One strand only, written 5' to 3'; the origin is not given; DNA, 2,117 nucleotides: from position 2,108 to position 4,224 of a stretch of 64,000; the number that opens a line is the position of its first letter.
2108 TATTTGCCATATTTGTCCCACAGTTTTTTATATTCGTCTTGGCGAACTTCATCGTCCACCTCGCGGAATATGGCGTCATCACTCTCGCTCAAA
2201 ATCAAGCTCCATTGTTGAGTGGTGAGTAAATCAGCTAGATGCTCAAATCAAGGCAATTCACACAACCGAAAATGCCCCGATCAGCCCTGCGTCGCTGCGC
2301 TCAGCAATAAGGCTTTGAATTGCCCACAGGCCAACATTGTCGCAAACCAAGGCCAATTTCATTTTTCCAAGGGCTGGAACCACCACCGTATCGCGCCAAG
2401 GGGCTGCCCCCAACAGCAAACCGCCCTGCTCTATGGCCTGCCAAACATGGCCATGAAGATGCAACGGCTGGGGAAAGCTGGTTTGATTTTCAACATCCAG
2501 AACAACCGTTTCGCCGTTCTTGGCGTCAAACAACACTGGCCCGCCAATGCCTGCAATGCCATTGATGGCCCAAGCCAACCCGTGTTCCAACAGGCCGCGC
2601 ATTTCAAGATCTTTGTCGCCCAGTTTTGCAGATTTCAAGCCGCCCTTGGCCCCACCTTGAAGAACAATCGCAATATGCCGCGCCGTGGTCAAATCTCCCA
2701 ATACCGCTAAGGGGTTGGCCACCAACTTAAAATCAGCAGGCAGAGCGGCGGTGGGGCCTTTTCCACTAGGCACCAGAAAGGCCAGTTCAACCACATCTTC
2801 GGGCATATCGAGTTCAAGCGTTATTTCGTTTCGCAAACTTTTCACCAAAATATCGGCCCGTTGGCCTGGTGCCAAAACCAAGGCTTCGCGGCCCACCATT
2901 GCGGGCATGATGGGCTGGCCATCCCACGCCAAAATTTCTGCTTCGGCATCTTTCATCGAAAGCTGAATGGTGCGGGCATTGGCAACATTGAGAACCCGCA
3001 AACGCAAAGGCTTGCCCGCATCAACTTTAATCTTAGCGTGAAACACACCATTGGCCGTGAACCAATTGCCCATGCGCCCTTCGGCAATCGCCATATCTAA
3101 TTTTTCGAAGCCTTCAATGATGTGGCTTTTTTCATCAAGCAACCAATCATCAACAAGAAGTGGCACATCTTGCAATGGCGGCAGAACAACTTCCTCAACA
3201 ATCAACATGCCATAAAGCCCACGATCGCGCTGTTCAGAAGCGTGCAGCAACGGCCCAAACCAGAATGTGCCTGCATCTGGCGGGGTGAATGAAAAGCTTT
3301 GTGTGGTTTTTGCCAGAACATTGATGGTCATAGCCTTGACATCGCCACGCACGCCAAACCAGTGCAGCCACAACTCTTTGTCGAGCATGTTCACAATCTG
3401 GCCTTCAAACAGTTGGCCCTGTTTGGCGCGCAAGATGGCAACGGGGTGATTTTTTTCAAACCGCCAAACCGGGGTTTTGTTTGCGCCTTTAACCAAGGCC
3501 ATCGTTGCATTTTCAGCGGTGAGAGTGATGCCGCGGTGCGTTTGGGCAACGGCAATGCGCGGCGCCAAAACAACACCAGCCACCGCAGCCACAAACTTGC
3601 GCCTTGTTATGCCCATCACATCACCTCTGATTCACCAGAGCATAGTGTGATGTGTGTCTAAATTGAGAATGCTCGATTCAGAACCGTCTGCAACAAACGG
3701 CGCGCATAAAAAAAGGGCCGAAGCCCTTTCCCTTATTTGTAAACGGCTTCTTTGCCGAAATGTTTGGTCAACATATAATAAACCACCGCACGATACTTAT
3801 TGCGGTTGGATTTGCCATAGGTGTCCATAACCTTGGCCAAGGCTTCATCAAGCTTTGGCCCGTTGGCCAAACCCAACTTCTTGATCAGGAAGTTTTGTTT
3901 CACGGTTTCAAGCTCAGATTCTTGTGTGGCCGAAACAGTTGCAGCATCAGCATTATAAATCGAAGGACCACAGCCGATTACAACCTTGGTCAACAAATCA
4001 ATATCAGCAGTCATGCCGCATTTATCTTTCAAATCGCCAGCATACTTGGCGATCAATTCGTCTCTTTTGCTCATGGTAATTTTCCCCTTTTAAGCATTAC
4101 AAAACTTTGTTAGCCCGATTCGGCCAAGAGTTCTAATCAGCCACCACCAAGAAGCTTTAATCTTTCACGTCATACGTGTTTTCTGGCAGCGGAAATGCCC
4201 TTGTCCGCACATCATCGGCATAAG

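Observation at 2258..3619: Tat-exported pseudo-multicopper oxidase lacking most copper ligands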

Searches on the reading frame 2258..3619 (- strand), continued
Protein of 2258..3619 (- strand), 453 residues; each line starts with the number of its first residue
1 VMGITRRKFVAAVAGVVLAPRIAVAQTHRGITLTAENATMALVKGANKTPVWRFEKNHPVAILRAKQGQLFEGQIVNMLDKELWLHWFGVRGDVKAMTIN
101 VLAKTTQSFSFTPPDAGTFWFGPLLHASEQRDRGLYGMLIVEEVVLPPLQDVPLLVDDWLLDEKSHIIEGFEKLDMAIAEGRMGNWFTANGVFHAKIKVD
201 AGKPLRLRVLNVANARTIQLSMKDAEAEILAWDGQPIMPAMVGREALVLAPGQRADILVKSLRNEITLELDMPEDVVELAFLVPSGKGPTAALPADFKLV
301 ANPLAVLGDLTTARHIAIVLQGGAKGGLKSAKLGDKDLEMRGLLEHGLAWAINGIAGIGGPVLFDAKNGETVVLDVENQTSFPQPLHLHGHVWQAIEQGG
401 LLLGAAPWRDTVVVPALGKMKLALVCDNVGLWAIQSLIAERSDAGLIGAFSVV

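Call 61: list_cluster_members(proteins=[P0002, P0018, P0055, P0070, P0095, P0148, P0178, P0184, P0188, P0127])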
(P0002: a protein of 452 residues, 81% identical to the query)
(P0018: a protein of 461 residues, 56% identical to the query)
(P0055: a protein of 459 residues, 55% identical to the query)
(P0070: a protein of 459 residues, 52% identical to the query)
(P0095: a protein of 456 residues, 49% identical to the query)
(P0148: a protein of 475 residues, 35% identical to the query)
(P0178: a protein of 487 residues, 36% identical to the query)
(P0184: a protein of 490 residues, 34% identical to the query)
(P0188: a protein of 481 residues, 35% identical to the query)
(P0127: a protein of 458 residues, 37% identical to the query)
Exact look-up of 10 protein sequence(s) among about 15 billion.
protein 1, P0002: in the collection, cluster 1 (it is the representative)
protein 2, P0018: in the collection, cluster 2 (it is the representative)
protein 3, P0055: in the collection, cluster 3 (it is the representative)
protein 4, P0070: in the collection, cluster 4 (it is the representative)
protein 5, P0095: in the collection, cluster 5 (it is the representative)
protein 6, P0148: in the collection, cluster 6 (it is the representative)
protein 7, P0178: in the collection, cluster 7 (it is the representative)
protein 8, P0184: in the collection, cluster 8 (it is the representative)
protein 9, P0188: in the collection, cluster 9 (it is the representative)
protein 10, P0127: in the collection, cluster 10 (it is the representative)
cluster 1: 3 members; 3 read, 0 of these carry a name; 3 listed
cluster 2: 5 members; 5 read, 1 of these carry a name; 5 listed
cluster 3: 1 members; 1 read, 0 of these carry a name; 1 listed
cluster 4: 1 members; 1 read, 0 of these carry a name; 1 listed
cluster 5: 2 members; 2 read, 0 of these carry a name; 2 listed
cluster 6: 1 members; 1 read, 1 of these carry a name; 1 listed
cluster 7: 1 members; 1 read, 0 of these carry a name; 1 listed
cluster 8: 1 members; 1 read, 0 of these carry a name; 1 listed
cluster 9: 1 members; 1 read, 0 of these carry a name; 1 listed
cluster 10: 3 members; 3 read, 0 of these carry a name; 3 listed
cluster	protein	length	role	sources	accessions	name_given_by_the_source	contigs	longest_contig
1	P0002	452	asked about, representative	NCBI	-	-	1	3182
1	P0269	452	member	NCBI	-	-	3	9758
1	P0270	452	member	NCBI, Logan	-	-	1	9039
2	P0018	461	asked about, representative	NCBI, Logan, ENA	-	-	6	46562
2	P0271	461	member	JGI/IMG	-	FtsP/CotA-like multicopper oxidase with cupredoxin domain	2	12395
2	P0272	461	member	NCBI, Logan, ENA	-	-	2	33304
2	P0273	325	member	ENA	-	-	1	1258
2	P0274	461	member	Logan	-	-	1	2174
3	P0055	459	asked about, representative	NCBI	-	-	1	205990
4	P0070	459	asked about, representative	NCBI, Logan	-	-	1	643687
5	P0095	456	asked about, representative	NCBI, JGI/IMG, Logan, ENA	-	-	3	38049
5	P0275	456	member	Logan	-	-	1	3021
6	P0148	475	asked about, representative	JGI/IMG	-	FtsP/CotA-like multicopper oxidase with cupredoxin domain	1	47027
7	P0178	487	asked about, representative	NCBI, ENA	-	-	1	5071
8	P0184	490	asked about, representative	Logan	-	-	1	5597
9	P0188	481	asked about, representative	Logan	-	-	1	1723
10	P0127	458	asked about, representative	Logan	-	-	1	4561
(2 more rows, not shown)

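Call 62: find_encoding_contigs(protein=P0148, flank=6000, max_places=1)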
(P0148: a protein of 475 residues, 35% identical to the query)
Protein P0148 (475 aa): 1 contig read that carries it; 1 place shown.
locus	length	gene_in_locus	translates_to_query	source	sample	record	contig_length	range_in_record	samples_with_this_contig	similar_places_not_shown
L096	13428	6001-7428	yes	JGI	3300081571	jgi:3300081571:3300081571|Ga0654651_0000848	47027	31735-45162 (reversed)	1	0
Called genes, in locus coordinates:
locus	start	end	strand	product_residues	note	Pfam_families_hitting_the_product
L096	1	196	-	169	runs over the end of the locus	PF03946:Ribosomal_L11_N, PF00298:Ribosomal_L11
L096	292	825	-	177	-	PF02357:NusG, PF00467:KOW (weak)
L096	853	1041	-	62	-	PF00584:SecE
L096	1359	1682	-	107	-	PF01906:YbjQ_1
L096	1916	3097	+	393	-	PF12221:HflK_N (weak), PF01145:Band_7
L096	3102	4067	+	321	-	PF01145:Band_7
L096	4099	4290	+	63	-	PF09838:DUF2065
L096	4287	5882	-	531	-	PF00990:GGDEF, PF00563:EAL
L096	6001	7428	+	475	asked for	PF00394:Cu-oxidase (faint), PF07732:Cu-oxidase_3, PF07731:Cu-oxidase_2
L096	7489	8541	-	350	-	-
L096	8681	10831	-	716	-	PF00672:HAMP (faint), PF00015:MCPsignal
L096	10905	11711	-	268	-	PF02633:Creatininase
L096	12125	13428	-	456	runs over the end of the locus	PF00072:Response_reg, PF00990:GGDEF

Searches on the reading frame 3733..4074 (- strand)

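Call 3: search_protein_families(library=pfam, proteins=[window:3733-4074:-], max_evalue=0.01)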
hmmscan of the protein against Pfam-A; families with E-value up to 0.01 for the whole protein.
window:3733-4074:- (113 aa): 1 family
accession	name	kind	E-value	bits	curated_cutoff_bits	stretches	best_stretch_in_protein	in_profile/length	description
PF11015.13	DUF2853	-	2.4e-44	150.5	25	1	10-109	1-100/101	Protein of unknown function (DUF2853)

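Call 4: search_protein_families(library=ncbifam, proteins=[window:3733-4074:-], max_evalue=0.01)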
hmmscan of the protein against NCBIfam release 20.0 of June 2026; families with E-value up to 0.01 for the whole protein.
window:3733-4074:- (113 aa): 0 families
